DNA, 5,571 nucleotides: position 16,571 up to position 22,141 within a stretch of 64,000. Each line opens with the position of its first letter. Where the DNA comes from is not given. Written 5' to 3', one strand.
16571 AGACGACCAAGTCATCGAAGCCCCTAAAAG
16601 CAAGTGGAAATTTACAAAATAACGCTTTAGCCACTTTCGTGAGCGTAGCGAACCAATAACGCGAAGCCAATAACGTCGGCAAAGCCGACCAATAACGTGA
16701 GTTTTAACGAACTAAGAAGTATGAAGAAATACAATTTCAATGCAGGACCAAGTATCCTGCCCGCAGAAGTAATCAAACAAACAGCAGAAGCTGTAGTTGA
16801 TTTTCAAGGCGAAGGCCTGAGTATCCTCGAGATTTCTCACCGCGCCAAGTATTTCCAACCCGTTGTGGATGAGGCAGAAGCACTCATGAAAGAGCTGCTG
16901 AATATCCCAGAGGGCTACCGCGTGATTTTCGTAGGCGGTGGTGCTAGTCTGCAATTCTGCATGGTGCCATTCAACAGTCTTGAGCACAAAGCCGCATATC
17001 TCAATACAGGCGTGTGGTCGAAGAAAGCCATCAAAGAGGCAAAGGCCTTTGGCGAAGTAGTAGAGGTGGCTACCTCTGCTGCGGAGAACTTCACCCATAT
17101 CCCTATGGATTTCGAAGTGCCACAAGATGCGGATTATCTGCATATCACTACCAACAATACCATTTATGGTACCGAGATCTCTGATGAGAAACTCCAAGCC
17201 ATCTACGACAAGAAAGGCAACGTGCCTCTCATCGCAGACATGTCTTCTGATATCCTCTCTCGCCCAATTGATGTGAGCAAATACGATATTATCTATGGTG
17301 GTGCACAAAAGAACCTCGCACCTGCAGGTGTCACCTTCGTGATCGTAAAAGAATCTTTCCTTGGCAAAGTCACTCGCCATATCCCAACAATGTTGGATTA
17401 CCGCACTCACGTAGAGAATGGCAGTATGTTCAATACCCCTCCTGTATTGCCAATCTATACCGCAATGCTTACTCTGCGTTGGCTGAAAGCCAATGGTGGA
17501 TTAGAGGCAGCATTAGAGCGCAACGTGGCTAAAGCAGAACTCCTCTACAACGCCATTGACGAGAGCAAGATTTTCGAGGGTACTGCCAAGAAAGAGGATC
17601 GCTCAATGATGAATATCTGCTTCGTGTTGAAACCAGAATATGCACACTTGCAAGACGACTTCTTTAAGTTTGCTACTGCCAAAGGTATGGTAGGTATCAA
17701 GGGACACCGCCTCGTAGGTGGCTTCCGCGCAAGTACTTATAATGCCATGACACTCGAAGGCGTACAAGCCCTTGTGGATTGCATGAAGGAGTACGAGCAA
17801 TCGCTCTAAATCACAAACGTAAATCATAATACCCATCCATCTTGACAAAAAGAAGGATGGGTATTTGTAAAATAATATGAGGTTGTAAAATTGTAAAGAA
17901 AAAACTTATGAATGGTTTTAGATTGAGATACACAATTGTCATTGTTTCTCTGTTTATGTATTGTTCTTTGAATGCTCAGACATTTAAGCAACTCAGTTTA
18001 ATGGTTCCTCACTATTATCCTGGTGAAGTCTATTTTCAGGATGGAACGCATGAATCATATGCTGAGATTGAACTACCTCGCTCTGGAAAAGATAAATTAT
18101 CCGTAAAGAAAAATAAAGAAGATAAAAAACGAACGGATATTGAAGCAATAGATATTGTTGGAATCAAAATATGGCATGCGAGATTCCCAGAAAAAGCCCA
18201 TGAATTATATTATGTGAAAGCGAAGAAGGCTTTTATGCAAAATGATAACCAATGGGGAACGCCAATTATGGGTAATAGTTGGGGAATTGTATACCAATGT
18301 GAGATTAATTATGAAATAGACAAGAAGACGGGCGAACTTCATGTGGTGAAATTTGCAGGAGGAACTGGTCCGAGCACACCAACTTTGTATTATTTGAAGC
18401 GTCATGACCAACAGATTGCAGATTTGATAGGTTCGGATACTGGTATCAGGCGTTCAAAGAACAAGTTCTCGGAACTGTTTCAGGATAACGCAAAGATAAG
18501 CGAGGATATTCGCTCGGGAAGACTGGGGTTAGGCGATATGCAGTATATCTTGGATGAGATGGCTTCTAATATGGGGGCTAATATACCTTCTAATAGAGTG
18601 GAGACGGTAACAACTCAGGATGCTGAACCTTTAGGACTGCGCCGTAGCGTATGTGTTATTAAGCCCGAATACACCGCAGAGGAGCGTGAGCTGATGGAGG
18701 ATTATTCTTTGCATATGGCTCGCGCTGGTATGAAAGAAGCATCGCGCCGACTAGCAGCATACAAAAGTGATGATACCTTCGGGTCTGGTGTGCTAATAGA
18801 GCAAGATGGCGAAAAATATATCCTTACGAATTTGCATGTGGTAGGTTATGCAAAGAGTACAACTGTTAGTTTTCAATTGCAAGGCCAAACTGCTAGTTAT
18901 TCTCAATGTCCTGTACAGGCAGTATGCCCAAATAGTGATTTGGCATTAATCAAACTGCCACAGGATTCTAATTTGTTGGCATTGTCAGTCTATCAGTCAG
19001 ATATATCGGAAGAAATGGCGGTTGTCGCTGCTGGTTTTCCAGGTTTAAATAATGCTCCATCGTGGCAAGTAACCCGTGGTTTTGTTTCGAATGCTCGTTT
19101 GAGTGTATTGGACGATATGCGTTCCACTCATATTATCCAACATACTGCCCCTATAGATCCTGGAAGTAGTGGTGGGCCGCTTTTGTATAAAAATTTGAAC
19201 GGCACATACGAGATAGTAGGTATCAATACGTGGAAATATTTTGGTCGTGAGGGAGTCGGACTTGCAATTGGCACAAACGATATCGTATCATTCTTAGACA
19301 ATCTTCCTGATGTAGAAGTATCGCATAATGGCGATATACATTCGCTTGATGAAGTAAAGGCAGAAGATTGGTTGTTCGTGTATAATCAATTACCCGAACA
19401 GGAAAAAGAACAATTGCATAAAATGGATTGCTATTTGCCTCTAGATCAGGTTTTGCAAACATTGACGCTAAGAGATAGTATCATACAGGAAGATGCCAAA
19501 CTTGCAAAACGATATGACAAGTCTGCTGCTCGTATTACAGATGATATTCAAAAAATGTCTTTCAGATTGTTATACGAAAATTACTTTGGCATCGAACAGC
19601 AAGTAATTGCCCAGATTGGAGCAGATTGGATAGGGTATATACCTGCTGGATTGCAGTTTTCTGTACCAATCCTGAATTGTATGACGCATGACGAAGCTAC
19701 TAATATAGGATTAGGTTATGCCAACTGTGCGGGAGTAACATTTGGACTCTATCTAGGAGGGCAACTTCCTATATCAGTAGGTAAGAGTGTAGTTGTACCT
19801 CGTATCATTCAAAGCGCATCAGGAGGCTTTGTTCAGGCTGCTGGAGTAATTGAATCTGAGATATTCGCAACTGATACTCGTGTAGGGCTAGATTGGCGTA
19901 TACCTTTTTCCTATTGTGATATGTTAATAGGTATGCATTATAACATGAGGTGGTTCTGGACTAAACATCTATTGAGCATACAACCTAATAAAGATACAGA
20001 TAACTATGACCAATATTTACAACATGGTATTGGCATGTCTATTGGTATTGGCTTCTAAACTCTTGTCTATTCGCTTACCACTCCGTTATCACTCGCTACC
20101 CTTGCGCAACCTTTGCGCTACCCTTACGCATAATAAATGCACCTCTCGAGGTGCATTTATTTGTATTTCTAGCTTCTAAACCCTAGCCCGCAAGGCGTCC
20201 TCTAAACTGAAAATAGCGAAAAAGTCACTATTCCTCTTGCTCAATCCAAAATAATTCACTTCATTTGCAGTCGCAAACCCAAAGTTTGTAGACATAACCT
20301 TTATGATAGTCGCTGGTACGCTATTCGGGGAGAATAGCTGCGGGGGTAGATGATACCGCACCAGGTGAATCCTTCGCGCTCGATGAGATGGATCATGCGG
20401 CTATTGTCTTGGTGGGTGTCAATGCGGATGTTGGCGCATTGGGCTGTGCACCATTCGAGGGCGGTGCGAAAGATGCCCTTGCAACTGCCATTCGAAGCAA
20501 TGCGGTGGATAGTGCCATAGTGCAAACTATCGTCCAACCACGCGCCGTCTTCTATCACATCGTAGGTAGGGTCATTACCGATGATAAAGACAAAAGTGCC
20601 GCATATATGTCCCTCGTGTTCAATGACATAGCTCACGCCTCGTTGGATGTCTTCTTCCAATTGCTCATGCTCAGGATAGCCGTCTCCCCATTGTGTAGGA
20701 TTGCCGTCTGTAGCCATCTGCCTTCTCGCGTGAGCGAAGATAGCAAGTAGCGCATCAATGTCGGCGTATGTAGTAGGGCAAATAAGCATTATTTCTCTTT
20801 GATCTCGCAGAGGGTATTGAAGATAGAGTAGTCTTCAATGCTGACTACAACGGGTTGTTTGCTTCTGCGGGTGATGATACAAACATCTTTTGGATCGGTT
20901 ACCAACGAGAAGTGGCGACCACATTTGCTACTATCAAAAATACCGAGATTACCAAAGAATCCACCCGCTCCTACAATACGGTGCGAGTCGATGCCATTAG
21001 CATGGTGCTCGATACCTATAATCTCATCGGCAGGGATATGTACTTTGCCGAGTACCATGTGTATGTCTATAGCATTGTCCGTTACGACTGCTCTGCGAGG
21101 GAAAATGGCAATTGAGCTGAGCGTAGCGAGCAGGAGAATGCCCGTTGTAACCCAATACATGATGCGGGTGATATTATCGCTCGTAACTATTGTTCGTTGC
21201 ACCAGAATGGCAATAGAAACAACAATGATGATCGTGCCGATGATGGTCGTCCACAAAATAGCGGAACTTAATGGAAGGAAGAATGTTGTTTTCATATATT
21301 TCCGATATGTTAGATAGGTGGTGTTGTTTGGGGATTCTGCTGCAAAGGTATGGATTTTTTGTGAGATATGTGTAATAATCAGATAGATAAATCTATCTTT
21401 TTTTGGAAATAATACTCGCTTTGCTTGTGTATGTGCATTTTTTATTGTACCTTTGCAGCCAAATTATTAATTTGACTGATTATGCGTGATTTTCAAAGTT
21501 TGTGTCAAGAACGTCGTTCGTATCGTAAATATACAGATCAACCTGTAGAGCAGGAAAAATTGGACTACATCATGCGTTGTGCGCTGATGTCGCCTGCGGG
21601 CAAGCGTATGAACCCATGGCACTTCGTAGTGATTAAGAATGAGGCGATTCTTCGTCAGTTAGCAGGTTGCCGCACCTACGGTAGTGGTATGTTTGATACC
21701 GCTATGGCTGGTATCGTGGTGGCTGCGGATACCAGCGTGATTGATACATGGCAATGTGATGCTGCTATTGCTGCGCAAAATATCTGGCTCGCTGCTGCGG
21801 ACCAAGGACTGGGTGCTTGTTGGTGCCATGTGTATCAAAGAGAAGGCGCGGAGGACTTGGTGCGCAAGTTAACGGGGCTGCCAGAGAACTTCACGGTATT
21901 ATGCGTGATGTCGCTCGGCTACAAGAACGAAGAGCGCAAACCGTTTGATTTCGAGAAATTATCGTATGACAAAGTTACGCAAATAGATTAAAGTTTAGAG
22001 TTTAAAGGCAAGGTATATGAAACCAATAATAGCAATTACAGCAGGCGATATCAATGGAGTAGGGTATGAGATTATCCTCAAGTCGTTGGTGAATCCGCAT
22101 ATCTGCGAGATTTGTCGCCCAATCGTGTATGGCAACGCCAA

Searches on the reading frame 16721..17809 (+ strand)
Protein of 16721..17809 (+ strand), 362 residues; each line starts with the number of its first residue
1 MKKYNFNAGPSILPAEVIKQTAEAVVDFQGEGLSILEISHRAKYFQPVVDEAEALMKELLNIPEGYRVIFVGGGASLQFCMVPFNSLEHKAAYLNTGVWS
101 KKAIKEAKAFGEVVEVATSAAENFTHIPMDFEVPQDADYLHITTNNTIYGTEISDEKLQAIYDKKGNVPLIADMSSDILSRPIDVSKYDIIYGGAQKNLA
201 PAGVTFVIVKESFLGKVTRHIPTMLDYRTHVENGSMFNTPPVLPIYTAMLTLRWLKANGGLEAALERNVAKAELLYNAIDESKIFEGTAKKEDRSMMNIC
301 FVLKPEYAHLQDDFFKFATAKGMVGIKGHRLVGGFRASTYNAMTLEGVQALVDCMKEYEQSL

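Call 62: find_homologous_proteins(query=window:16721-17809:+, max_evalue=1e-120)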
Query window:16721-17809:+ (362 aa): 7926 proteins with E <= 1e-120 among 8000 candidates; the best 120 are listed.
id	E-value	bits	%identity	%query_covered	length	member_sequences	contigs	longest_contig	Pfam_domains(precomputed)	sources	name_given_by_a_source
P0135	5.7e-235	796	97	100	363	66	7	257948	PF00266.26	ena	-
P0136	3.3e-229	778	95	100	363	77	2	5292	PF00266.26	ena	-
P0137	5.7e-211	718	87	100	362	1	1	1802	PF00266.26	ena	-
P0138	5.2e-206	701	85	100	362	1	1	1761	PF00266.26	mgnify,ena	mgnify:FL=1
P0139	1.0e-203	694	-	-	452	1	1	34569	PF00266.26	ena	-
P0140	4.0e-203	692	83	100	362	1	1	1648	PF00266.26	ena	-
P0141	1.3e-200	683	83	99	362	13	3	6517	PF00266.26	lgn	-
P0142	1.9e-200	683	83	99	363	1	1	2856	PF00266.26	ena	-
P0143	2.6e-200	683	83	100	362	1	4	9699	PF00266.26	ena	-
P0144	4.2e-200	682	83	100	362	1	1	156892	PF00266.26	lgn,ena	-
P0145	4.4e-200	682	83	100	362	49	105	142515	PF00266.26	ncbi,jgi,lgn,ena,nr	ncbi:MAG: 3-phosphoserine/phosphohydroxythreonine transaminase [Paludibacteraceae bacterium]|jgi:pho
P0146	7.9e-200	681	83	100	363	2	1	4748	PF00266.26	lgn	-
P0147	1.0e-198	677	81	100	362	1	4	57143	PF00266.26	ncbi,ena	-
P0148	1.9e-198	676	81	100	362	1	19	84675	PF00266.26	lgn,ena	-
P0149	1.9e-198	676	81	100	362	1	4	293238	PF00266.26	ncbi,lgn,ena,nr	ncbi:MAG: 3-phosphoserine/phosphohydroxythreonine transaminase [Paludibacteraceae bacterium]|nr:3-ph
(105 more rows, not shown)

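Call 63: find_encoding_contigs(protein=P0135, flank=10000, max_places=10)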
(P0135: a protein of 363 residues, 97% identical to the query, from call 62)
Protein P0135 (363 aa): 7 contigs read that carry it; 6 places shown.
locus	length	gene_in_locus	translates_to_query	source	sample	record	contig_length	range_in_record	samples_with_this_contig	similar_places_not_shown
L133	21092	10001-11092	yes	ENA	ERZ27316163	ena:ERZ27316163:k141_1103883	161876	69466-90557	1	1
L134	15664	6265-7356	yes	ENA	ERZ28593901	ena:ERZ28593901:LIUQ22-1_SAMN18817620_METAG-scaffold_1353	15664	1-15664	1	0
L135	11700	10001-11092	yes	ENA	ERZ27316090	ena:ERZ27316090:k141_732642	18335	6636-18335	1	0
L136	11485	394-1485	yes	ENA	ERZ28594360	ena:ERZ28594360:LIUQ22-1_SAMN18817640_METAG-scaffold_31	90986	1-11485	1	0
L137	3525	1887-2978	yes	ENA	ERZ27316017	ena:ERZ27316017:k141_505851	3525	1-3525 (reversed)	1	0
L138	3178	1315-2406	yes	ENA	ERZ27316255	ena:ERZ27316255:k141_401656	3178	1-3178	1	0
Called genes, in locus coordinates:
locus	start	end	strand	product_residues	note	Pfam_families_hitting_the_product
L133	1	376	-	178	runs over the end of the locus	PF18143:HAD_SAK_2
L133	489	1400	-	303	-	PF13280:WYL, PF25583:WCX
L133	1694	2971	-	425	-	PF03825:Nuc_H_symport, PF12832:MFS_1_like, PF07690:MFS_1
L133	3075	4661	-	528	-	PF00009:GTP_EFTU, PF01926:MMR_HSR1, PF22042:EF-G_D2, PF03144:GTP_EFTU_D2 (weak), PF16658:RF3_C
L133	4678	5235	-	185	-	PF00551:Formyl_trans_N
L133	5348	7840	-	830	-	PF01588:tRNA_bind, PF03483:B3_4, PF03484:B5, PF17759:tRNA_synthFbeta, PF03147:FDX-ACB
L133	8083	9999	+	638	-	PF00682:HMGL-like, PF02436:PYC_OADA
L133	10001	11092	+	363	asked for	PF00266:Aminotran_5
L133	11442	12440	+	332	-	PF03446:NAD_binding_2 (faint), PF00389:2-Hacid_dh, PF02826:2-Hacid_dh_C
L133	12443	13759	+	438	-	PF26765:Fn3_FA, PF13585:CHU_C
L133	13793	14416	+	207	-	PF16011:CBM9_2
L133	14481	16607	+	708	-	PF19310:TOP_N (faint), PF01432:Peptidase_M3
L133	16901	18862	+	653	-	PF02824:TGS, PF07973:tRNA_SAD, PF00587:tRNA-synt_2b, PF03129:HGTP_anticodon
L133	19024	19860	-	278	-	PF03009:GDPD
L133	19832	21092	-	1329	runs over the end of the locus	PF02811:PHP, PF07733:DNA_pol3_alpha, PF17657:DNA_pol3_finger, PF14579:HHH_6, PF01336:tRNA_anti-codon (weak)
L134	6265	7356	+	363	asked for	PF00266:Aminotran_5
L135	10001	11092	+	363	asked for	PF00266:Aminotran_5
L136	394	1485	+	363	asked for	PF00266:Aminotran_5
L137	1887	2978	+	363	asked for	PF00266:Aminotran_5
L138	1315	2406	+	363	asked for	PF00266:Aminotran_5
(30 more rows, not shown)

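Call 64: find_encoding_contigs(protein=P0136, flank=10000, max_places=10)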
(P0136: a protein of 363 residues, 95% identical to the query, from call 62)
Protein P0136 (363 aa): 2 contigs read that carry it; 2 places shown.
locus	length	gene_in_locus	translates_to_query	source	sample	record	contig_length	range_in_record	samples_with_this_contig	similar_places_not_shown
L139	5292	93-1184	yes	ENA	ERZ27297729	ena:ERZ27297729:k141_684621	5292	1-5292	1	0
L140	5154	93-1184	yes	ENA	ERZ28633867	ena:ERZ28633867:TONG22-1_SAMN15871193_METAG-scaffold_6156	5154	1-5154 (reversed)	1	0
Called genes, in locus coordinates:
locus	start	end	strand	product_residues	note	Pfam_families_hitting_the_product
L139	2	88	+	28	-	?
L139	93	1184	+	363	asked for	PF00266:Aminotran_5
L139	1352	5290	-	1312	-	?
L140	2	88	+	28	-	?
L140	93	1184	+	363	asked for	PF00266:Aminotran_5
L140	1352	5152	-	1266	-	?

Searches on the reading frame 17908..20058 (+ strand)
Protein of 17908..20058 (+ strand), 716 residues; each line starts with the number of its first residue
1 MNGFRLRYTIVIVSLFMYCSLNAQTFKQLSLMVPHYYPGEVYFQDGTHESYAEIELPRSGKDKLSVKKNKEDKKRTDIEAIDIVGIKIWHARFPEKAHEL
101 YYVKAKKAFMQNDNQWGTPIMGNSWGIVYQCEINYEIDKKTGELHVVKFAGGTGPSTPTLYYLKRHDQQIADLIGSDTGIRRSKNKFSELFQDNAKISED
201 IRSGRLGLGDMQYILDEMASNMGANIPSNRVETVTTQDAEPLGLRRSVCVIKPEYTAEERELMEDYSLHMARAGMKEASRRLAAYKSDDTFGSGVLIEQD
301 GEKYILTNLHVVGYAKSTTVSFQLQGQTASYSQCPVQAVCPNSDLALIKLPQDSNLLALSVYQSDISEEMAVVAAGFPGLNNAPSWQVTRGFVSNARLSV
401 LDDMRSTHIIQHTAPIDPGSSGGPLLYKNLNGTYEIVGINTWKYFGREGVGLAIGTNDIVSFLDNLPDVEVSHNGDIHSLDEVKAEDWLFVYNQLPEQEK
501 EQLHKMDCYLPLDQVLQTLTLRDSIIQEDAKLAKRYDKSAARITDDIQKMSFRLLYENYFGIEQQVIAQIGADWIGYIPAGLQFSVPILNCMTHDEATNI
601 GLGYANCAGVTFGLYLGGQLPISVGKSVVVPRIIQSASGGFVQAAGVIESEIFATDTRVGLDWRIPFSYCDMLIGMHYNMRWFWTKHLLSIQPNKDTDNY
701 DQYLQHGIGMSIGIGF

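Call 69: search_protein_families(library=pfam, proteins=[window:17908-20058:+], max_evalue=0.00001)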
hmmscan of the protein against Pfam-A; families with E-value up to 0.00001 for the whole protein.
window:17908-20058:+ (716 aa): 2 families
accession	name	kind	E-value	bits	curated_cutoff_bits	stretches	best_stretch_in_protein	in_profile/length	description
PF13365.12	Trypsin_2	-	4.1e-17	63.7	27.6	1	292-426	1-135/144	Trypsin-like peptidase domain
PF00089.32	Trypsin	-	3.2e-09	37.4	20.6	1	289-454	24-211/220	Trypsin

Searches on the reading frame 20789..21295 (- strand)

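Call 81: search_protein_families(library=pfam, proteins=[window:20789-21295:-], max_evalue=0.00001)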
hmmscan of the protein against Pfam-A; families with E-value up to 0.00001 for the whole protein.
window:20789-21295:- (168 aa): 1 family
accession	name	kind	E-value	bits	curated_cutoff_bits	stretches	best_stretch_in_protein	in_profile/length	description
PF10882.14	bPH_5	-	4.5e-11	43.2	22.5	1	68-160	2-93/100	Bacterial PH domain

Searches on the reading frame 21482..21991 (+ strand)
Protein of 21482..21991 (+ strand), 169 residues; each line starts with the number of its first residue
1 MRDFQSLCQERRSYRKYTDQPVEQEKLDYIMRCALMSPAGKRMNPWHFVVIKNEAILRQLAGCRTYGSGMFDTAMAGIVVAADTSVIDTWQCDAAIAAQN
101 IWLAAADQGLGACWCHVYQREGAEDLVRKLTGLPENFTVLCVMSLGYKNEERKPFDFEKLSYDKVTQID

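Call 81: search_protein_families(library=pfam, proteins=[window:21482-21991:+], max_evalue=0.00001)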
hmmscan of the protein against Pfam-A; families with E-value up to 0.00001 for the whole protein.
window:21482-21991:+ (169 aa): 2 families
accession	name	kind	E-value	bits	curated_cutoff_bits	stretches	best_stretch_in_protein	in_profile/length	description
PF00881.29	Nitroreductase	-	1.5e-28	100.5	23.5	1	10-147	3-167/167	Nitroreductase family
PF14512.11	TM1586_NiRdase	-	7.3e-09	36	27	1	9-168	7-151/215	Putative TM nitroreductase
